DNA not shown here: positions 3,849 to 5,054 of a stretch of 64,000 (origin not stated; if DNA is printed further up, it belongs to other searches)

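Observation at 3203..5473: Orphan PAAR-domain gene with two unknown neighbours in a slightly lower-GC patch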

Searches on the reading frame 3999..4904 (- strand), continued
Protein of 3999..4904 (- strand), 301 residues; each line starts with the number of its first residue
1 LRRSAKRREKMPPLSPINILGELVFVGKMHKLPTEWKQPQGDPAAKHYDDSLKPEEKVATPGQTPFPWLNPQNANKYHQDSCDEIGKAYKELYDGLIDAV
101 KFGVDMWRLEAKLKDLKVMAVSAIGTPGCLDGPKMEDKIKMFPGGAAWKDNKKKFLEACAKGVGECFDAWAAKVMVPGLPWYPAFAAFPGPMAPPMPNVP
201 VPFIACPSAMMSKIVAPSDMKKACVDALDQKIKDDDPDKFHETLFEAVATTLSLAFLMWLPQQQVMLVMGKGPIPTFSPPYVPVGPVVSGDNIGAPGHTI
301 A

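Call 70: find_encoding_contigs(protein=P0322, flank=8000, max_places=2)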
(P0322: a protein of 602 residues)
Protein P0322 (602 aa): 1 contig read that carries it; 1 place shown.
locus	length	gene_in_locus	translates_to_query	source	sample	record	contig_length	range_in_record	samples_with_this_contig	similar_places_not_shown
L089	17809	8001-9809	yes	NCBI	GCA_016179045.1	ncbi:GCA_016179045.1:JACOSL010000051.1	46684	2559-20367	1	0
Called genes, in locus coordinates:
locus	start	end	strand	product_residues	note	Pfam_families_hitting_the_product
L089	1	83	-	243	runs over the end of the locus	PF03099:BPL_LplA_LipB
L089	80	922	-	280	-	PF02749:QRPTase_N, PF01729:QRPTase_C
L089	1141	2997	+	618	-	PF13941:MutL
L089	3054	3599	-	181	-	-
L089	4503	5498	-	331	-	PF03255:ACCA, PF01039:Carboxyl_trans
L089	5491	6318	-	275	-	PF17848:Zn_ribbon_ACC (weak), PF01039:Carboxyl_trans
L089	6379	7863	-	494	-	PF15890:Peptidase_Mx1 (weak)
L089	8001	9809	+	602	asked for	-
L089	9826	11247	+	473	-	PF02310:B12-binding, PF04055:Radical_SAM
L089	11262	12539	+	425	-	PF13649:Methyltransf_25 (faint)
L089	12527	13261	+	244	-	PF05721:PhyH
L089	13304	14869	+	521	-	PF00117:GATase, PF07722:Peptidase_C26 (weak), PF02540:NAD_synthase (faint), PF00958:GMP_synt_C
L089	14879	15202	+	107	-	-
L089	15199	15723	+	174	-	PF00156:Pribosyltran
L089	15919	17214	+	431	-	PF07497:Rho_RNA_bind, PF00006:ATP-synt_ab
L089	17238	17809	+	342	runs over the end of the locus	PF01966:HD, PF13286:HD_assoc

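Call 72: list_cluster_members(proteins=[P0322, P0324, P0373, P0256, P0265, P0342, P0371, P0250])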
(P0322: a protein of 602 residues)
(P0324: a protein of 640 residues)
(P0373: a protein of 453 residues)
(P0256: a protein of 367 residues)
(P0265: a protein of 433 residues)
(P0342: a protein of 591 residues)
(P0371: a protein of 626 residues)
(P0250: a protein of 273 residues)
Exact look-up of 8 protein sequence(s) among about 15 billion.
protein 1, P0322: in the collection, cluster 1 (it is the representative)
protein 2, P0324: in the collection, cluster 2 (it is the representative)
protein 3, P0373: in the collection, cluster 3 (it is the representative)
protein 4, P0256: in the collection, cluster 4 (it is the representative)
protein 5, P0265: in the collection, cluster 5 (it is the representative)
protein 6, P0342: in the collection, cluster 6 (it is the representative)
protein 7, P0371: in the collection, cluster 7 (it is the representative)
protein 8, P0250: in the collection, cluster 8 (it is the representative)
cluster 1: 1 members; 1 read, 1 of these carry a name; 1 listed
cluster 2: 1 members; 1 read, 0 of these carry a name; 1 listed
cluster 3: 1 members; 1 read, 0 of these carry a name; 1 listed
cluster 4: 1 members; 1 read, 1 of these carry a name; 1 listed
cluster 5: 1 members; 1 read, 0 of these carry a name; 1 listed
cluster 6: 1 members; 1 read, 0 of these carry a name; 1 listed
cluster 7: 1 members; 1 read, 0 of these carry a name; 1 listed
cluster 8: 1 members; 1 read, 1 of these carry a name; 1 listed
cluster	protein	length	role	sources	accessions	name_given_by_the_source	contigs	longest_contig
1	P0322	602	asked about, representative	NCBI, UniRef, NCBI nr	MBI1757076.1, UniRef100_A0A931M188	MAG: hypothetical protein HYR64_08235 [Fimbriimonas ginsengisoli] | Uncharacterized protein n=1 Tax=Fimbriimonas ginsengisoli TaxID=1005039 ... | hypothetical protein [Fimbriimonas ginsengisoli]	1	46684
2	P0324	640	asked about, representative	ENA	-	-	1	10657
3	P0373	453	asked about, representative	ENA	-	-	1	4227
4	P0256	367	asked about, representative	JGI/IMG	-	hypothetical protein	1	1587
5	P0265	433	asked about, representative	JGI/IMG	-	-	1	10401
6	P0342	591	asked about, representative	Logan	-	-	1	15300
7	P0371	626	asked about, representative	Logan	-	-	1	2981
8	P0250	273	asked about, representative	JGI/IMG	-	hypothetical protein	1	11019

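Call 73: find_encoding_contigs(protein=P0342, flank=8000, max_places=1)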
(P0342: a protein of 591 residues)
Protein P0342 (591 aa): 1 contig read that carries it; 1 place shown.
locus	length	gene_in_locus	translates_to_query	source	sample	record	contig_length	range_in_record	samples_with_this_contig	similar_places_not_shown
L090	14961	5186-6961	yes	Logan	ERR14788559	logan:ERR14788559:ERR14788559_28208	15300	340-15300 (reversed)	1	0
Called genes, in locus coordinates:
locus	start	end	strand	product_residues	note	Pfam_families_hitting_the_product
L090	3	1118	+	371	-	?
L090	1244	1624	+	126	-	-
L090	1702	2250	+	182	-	-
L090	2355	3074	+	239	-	PF04542:Sigma70_r2 (weak)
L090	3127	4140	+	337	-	PF13280:WYL (weak)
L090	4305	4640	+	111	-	-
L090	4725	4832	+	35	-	-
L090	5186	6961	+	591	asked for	-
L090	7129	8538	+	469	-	PF02310:B12-binding, PF04055:Radical_SAM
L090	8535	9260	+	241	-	PF05721:PhyH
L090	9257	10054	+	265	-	PF01135:PCMT (weak), PF13489:Methyltransf_23 (weak), PF08241:Methyltransf_11, PF08242:Methyltransf_12, PF13649:Methyltransf_25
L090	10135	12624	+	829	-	PF13360:PQQ_2 (faint)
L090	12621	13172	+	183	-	-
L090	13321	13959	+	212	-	PF09826:Beta_propel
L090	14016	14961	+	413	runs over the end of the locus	-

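Call 74: find_encoding_contigs(protein=P0265, flank=8000, max_places=1)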
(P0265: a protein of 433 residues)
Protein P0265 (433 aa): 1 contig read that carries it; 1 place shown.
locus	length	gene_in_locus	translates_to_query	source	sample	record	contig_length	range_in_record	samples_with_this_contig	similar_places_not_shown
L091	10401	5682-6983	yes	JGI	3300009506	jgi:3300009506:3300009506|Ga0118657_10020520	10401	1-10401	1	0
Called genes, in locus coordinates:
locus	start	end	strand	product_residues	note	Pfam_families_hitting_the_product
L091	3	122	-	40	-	?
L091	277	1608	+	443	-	PF00672:HAMP, PF00512:HisKA, PF02518:HATPase_c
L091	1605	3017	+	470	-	PF00072:Response_reg, PF00158:Sigma54_activat, PF13191:AAA_16 (weak), PF14532:Sigma54_activ_2, PF07728:AAA_5, PF25601:AAA_lid_14, PF02954:HTH_8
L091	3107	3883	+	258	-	-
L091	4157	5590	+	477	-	PF04607:RelA_SpoT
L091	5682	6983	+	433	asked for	-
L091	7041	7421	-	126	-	-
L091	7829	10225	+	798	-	PF12450:vWF_A (faint), PF00092:VWA, PF13768:VWA_3 (weak), PF13519:VWA_2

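Call 75: find_encoding_contigs(protein=P0324, flank=8000, max_places=1)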
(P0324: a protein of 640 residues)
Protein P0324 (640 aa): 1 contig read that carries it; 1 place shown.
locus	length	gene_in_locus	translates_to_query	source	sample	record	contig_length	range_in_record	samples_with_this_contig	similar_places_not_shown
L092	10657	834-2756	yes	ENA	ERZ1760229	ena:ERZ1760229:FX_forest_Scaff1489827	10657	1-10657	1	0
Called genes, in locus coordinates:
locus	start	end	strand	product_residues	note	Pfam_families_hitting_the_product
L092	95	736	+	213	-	PF01596:Methyltransf_3, PF01135:PCMT, PF13578:Methyltransf_24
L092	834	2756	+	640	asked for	-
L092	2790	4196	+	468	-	PF02310:B12-binding, PF04055:Radical_SAM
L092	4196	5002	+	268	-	PF13649:Methyltransf_25 (weak)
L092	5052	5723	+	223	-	PF05721:PhyH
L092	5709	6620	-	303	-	PF00809:Pterin_bind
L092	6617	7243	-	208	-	PF02353:CMAS, PF13489:Methyltransf_23, PF05175:MTS, PF03848:TehB, PF13649:Methyltransf_25, PF13847:Methyltransf_31, PF08241:Methyltransf_11, PF08242:Methyltransf_12, +2 more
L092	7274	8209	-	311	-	PF01259:SAICAR_synt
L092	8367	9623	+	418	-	PF00923:TAL_FSA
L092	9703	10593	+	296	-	PF01073:3Beta_HSD, PF01370:Epimerase, PF02719:Polysacc_synt_2 (weak), PF04321:RmlD_sub_bind, PF13460:NAD_binding_10, PF16363:GDP_Man_Dehyd, PF07993:NAD_binding_4 (weak)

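Call 78: search_protein_families(library=ncbifam, proteins=[L001:11551-12960:+, L089:9826-11247:+, L089:11262-12539:+, L089:12527-13261:+, L090:9257-10054:+, L053:10880-11479:+, L001:6937-8880:+, L092:4196-5002:+], max_evalue=0.001)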
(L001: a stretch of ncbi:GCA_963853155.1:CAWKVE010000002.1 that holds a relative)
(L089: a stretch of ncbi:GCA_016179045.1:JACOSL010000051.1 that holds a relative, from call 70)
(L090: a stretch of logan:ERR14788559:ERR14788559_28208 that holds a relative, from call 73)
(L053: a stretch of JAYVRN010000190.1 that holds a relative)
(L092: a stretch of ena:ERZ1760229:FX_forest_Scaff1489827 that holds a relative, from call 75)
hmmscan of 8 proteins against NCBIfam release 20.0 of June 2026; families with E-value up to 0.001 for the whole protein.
L001:11551-12960:+ (469 aa): 23 families
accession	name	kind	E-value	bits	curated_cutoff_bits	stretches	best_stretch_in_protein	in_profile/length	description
TIGR03471.1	HpnJ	equivalog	1.9e-40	139.1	577.6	1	59-381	62-389/472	hopanoid biosynthesis associated radical SAM protein HpnJ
NF050148.1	rSAM_ApyD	equivalog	2.9e-40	138.3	750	1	21-383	24-397/645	RiPP biosynthesis radical SAM protein ApyD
TIGR04013.1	B12_SAM_MJ_1487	hypoth_equivalog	5e-30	104.6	251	2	49-248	28-212/382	TIGR04013 family B12-binding domain/radical SAM domain-containing protein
TIGR02026.1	BchE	equivalog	6.7e-29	101.1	481.35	1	19-383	19-391/497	magnesium-protoporphyrin IX monomethyl ester anaerobic oxidative cyclase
TIGR04479.1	bcpD_PhpK_rSAM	subfamily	4.7e-28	97.8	600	1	114-356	174-411/504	PhpK family radical SAM P-methyltransferase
TIGR03975.1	rSAM_ocin_1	subfamily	8.7e-28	97.2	281.85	1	52-353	117-429/606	RiPP maturation radical SAM C-methyltransferase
TIGR04072.2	rSAM_ladder_B12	equivalog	1.3e-27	96.5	360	1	23-354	19-349/443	lipid biosynthesis B12-binding/radical SAM protein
NF033070.1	rSAM_AprD4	equivalog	4.1e-27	95.2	500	1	163-377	168-388/456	AprD4 family radical SAM diol-dehydratase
TIGR04295.1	B12_rSAM_oligo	hypoth_equivalog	3.5e-24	85.3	400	1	24-379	27-384/422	TIGR04295 family B12-binding domain-containing radical SAM protein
NF038361.1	rSAM_Sden_1168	equivalog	1.6e-19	69.9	575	1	112-354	199-451/560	Sden_1168 family B12-binding radical SAM P-methyltransferase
TIGR04014.1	B12_SAM_MJ_0865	equivalog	2e-19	69.7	360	1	81-355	59-337/434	methyl-coenzyme M reductase glutamine C-methyltransferase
TIGR04385.1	B12_rSAM_cofa1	equivalog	8.1e-19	68.1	450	1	24-354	22-364/438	B12 lower ligand biosynthesis radical SAM protein BzaD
TIGR04367.1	HpnR_B12_rSAM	equivalog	2.5e-17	62.6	650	1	23-381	23-375/490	hopanoid C-3 methylase HpnR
TIGR04428.1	B12_rSAM_trp_MT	equivalog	9.9e-14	50.6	500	1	192-370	219-414/558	tryptophan 2-C-methyltransferase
NF040546.1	rSAM_CUAEP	equivalog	7.6e-11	41.4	500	1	23-353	14-340/468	CUAEP/CCAEP-tail radical SAM (seleno)protein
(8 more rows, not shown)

L089:9826-11247:+ (473 aa): 29 families (the best 25 are shown)
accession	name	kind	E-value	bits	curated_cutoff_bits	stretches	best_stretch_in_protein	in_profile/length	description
NF050148.1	rSAM_ApyD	equivalog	2.9e-52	177.9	750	1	18-384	24-394/645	RiPP biosynthesis radical SAM protein ApyD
TIGR03471.1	HpnJ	equivalog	1.8e-43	149.1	577.6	1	95-389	104-392/472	hopanoid biosynthesis associated radical SAM protein HpnJ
TIGR02026.1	BchE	equivalog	3.6e-39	135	481.35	1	4-382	2-386/497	magnesium-protoporphyrin IX monomethyl ester anaerobic oxidative cyclase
TIGR04013.1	B12_SAM_MJ_1487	hypoth_equivalog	3.7e-36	124.8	251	1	47-381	28-355/382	TIGR04013 family B12-binding domain/radical SAM domain-containing protein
TIGR04385.1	B12_rSAM_cofa1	equivalog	1.8e-32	113.2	450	1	79-372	91-378/438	B12 lower ligand biosynthesis radical SAM protein BzaD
TIGR04072.2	rSAM_ladder_B12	equivalog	1.9e-32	112.5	360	1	20-381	19-370/443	lipid biosynthesis B12-binding/radical SAM protein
TIGR03975.1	rSAM_ocin_1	subfamily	1.9e-30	106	281.85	1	51-359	118-431/606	RiPP maturation radical SAM C-methyltransferase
NF038361.1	rSAM_Sden_1168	equivalog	6.2e-28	97.7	575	1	18-358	84-451/560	Sden_1168 family B12-binding radical SAM P-methyltransferase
TIGR04479.1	bcpD_PhpK_rSAM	subfamily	9.1e-28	96.9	600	1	115-361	177-412/504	PhpK family radical SAM P-methyltransferase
TIGR04367.1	HpnR_B12_rSAM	equivalog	1.4e-27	96.4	650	1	20-464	23-454/490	hopanoid C-3 methylase HpnR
NF033070.1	rSAM_AprD4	equivalog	3.6e-26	92.1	500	1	162-381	170-388/456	AprD4 family radical SAM diol-dehydratase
TIGR04014.1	B12_SAM_MJ_0865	equivalog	9.5e-26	90.5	360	1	80-381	60-356/434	methyl-coenzyme M reductase glutamine C-methyltransferase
TIGR04295.1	B12_rSAM_oligo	hypoth_equivalog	1.9e-21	76.3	400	1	90-385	103-386/422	TIGR04295 family B12-binding domain-containing radical SAM protein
NF045585.1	rSAM_slr0320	equivalog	9.7e-16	57.3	775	1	191-361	237-412/511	photosystem II high light acclimation radical SAM protein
NF033712.0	B12_rSAM_KedN5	subfamily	1.3e-11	43.4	700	1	58-230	59-237/624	KedN5 family methylcobalamin-dependent radical SAM C-methyltransferase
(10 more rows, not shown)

L089:11262-12539:+ (425 aa): 1 family
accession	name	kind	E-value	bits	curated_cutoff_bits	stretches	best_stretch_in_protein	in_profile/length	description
NF001240.0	PRK00216.1-1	equivalog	2.1e-06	27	378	1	34-136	56-166/251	bifunctional demethylmenaquinone methyltransferase/2-methoxy-6-polyprenyl-1,4-benzoquinol methylase UbiE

L089:12527-13261:+ (244 aa): 1 family
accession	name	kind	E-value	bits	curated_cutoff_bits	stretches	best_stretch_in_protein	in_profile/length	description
NF045813.1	DxPntBtaHylase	equivalog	6.2e-15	55.3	550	1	6-244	4-250/285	1-deoxypentalenic acid 11-beta-hydroxylase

L090:9257-10054:+ (265 aa): 10 families
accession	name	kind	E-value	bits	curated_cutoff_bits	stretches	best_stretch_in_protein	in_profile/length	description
NF045667.1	MTase_DVU1556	equivalog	2.2e-10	40.4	155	1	34-203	12-166/213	DVU_1556 family methyltransferase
NF010703.0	PRK14103.1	equivalog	9.7e-07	28.5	320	1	18-145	6-128/256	trans-aconitate 2-methyltransferase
NF002463.0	PRK01683.1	equivalog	8.1e-06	25.6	297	1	16-145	6-132/258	trans-aconitate 2-methyltransferase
NF043040.1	corrin_prot_MT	hypoth_equivalog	8.6e-06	25.3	180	1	28-140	26-146/216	corrinoid protein-associated methyltransferase CpaM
TIGR00080.1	pimt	equivalog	5.8e-05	23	159.05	1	42-141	75-175/216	protein-L-isoaspartate O-methyltransferase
NF052510.1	methyltran_MpqE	exception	7.7e-05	22.2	335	1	34-138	36-148/234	methyl-plastoquinone biosynthesis methyltransferase MpqE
NF001244.0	PRK00216.1-5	equivalog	8.5e-05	21.9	216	1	34-100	38-108/236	bifunctional demethylmenaquinone methyltransferase/2-methoxy-6-polyprenyl-1,4-benzoquinol methylase UbiE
TIGR01934.1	MenG_MenH_UbiE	subfamily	0.00018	20.9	158.35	1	34-101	29-97/223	ubiquinone/menaquinone biosynthesis methyltransferase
TIGR01444.1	fkbM_fam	subfamily_domain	0.00019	21.9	37.7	1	48-97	2-50/143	FkbM family methyltransferase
NF001453.0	PRK00312.1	equivalog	0.00028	20.5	188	1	39-141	75-175/217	protein-L-isoaspartate(D-aspartate) O-methyltransferase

L053:10880-11479:+ (199 aa): 1 family
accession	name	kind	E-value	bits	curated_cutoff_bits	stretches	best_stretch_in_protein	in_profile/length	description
NF041706.1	2OG_matur_YhhC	equivalog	1.4e-05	24.9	150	0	158-193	141-176/182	cyclophane-containing peptide 2OG-Fe(II) oxygenase YhhC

L001:6937-8880:+ (647 aa): 0 families

L092:4196-5002:+ (268 aa): 3 families
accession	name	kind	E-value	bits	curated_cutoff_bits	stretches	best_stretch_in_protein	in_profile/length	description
TIGR02469.1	CbiT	equivalog_domain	2.4e-05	24.6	78.3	1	31-142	6-122/124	precorrin-6Y C5,15-methyltransferase (decarboxylating) subunit CbiT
TIGR02072.1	BioC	equivalog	0.00034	20.5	184.95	1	37-142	24-134/244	malonyl-ACP O-methyltransferase BioC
NF045667.1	MTase_DVU1556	equivalog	0.00048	19.6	155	1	35-139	13-118/213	DVU_1556 family methyltransferase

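Call 90: search_protein_families(library=pfam, proteins=[L025:8881-9837:+, L025:11699-12439:+, L025:11611-12279:-, L025:12475-13314:+, L025:13694-14515:-, L025:14428-15384:+, L025:15122-17614:+, L011:9236-9994:+], max_evalue=0.01)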
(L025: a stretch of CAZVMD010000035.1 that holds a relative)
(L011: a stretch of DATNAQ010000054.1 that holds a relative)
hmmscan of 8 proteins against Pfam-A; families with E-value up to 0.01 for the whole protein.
L025:8881-9837:+ (318 aa): 1 family
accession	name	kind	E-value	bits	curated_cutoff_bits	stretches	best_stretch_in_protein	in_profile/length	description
PF06940.17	DUF1287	-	1.1e-39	136.2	25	1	143-301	4-162/163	Domain of unknown function (DUF1287)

L025:11699-12439:+ (246 aa): 0 families

L025:11611-12279:- (222 aa): 1 family
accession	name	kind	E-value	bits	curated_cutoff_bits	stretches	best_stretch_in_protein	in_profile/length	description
PF02656.20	DUF202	-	0.0029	18.4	23.4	0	59-82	35-60/68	Domain of unknown function (DUF202)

L025:12475-13314:+ (279 aa): 4 families
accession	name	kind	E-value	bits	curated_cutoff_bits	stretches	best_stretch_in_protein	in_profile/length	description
PF04717.18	Phage_base_V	-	6.8e-17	62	23.8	1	22-103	1-75/75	Type VI secretion system/phage-baseplate injector OB domain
PF10106.14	DUF2345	-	0.00048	20.4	30.7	0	228-269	21-62/151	Uncharacterized protein conserved in bacteria (DUF2345)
PF06586.17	TraK_N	-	0.00071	20.3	24.8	1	182-251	17-81/100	TraK N-terminal domain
PF04790.18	Sarcoglycan_1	-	0.0073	16.1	32.5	1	182-257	117-190/259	Sarcoglycan complex subunit protein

L025:13694-14515:- (273 aa): 1 family
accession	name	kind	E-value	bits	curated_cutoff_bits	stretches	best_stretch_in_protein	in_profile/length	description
PF01168.26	Ala_racemase_N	-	2.9e-14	53.7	24.1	1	45-272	14-218/220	Alanine racemase, N-terminal domain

L025:14428-15384:+ (318 aa): 0 families

L025:15122-17614:+ (830 aa): 4 families
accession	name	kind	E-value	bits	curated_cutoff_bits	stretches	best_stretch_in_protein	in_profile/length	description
PF00069.31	Pkinase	-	7.4e-45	153.8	31.7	1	106-380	1-259/263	Protein kinase domain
PF07714.23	PK_Tyr_Ser-Thr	-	1.9e-21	77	23.1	1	108-372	3-249/258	Protein tyrosine and serine/threonine kinase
PF01636.29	APH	-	1.1e-05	25.8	23.2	1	118-223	11-110/239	Phosphotransferase enzyme family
PF06293.20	Kdo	-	5.9e-05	23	21.3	1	135-255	42-169/207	Lipopolysaccharide kinase (Kdo/WaaP) family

L011:9236-9994:+ (253 aa): 4 families
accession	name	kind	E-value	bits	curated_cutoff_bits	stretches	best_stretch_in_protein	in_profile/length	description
PF04717.18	Phage_base_V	-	8.1e-23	81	23.8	1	4-81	2-75/75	Type VI secretion system/phage-baseplate injector OB domain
PF20093.5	DUF6484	-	0.00038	21.5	27.6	1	57-79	38-60/61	Domain of unknown function (DUF6484)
PF10106.14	DUF2345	-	0.0016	18.8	30.7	1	176-239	77-142/151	Uncharacterized protein conserved in bacteria (DUF2345)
PF13473.12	Cupredoxin_1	-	0.0049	17.3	27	0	125-197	24-103/104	Cupredoxin-like domain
